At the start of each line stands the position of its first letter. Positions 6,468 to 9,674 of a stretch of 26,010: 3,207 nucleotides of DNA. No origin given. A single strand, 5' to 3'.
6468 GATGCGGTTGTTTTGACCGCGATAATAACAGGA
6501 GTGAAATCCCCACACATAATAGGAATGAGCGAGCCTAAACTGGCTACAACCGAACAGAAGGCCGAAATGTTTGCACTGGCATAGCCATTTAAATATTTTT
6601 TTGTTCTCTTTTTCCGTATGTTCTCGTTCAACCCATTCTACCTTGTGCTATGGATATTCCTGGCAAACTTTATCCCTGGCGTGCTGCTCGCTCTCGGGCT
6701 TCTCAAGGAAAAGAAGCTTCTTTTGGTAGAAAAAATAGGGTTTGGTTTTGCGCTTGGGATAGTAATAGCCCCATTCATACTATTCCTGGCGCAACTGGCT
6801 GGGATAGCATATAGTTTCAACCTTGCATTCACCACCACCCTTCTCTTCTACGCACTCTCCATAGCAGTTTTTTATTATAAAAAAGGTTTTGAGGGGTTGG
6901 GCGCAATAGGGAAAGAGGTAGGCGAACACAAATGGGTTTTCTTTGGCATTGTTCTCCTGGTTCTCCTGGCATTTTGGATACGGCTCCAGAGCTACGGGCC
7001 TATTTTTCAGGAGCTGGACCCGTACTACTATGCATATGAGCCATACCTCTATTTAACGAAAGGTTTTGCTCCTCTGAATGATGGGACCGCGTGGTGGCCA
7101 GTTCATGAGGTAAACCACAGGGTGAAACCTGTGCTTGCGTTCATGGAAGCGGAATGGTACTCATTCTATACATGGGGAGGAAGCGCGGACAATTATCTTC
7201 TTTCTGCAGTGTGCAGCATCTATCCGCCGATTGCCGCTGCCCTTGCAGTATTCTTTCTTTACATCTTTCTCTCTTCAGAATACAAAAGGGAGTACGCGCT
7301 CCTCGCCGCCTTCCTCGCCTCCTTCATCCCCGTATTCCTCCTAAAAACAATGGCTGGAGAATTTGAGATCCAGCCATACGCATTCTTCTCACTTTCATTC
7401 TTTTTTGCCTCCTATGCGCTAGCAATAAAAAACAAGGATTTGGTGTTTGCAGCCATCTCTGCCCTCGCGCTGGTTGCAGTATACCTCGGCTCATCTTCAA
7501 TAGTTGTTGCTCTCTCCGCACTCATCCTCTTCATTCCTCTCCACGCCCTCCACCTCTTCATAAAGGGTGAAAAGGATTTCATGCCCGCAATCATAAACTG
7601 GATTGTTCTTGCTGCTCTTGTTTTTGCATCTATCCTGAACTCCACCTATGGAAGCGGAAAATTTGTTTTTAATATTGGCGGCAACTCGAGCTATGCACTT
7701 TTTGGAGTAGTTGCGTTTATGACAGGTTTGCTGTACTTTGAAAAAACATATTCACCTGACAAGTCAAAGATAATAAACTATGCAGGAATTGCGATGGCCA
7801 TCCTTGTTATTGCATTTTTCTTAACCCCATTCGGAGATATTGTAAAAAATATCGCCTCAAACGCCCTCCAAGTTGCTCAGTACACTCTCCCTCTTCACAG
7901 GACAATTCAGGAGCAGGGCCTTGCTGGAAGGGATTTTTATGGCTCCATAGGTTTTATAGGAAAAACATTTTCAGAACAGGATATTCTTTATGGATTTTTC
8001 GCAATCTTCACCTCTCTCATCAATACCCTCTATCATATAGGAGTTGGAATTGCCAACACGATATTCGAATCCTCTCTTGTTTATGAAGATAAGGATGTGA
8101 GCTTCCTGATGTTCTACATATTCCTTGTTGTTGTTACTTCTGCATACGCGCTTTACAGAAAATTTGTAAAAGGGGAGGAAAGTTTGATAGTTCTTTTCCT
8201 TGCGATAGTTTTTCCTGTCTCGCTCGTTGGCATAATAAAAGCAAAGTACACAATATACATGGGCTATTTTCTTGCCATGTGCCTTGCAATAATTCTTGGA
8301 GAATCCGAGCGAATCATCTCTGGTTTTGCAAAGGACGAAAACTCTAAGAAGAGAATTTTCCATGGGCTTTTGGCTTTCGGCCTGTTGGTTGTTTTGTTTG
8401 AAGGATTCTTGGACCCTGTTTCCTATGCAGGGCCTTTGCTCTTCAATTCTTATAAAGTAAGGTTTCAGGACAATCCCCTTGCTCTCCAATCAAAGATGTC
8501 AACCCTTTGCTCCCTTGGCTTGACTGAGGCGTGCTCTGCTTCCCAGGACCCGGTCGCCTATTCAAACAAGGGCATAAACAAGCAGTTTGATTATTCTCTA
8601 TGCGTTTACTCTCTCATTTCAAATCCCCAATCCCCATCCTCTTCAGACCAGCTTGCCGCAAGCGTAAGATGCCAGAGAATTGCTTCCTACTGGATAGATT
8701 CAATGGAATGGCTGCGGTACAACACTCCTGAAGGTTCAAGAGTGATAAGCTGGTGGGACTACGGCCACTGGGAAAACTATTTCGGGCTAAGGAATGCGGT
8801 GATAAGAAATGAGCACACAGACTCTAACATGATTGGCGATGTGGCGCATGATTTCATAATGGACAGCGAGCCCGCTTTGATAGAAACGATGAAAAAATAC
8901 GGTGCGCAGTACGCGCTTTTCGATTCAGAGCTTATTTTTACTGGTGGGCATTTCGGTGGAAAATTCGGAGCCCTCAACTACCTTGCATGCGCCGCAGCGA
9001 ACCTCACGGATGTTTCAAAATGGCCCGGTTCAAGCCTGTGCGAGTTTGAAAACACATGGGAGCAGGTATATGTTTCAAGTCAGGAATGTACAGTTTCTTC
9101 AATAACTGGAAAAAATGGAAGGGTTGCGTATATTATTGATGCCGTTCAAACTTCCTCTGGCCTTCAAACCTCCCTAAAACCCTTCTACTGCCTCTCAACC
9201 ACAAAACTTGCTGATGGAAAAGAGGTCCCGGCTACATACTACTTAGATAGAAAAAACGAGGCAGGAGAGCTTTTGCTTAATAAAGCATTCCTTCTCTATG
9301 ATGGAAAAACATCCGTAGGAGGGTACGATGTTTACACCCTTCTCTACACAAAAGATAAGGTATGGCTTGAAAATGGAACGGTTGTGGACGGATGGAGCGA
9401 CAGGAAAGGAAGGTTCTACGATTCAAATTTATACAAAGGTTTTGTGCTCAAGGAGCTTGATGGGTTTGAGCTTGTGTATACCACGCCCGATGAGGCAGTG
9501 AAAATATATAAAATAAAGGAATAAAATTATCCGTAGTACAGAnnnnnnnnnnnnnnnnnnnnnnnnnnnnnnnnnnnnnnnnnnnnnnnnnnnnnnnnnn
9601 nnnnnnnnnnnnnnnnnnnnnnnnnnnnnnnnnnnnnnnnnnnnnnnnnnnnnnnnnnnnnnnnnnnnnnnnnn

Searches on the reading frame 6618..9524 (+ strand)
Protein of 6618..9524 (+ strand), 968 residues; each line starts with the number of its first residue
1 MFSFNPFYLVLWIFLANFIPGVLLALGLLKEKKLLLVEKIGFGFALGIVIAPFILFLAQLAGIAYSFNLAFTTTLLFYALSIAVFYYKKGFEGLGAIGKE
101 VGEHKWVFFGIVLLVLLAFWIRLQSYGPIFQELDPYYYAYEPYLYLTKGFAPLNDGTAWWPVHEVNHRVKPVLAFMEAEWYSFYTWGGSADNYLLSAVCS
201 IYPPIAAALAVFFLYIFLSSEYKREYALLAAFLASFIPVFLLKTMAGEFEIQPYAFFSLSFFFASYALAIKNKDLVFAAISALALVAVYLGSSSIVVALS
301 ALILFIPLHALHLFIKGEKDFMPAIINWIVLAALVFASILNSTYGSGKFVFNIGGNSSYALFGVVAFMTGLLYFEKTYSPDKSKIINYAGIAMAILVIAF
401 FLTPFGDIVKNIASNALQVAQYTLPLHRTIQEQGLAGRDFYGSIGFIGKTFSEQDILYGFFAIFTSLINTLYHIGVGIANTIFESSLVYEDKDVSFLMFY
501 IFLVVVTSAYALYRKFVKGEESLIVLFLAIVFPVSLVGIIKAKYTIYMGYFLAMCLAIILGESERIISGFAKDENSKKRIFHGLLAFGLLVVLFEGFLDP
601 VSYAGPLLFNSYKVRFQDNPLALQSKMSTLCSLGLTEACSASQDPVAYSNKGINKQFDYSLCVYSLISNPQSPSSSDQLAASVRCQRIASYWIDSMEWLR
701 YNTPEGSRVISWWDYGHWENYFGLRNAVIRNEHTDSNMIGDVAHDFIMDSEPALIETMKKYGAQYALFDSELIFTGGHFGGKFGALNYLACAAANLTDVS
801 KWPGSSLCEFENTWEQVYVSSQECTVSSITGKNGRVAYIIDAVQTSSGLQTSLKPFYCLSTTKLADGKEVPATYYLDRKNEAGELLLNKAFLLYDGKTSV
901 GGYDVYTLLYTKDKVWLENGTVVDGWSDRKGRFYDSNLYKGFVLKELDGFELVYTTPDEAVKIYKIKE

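Call 9: search_protein_families(library=pfam, proteins=[window:6618-9524:+])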
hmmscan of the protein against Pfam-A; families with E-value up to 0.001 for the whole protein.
window:6618-9524:+ (968 aa): 2 families
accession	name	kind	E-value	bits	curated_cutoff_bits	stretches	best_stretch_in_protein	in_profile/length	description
PF22627.1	AglB_core-like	-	0.0001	23.1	27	1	703-772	40-110/111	AglB core domain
PF02516.20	STT3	-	0.0002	21.4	24.5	1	111-540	7-398/405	Oligosaccharyl transferase STT3, N-terminal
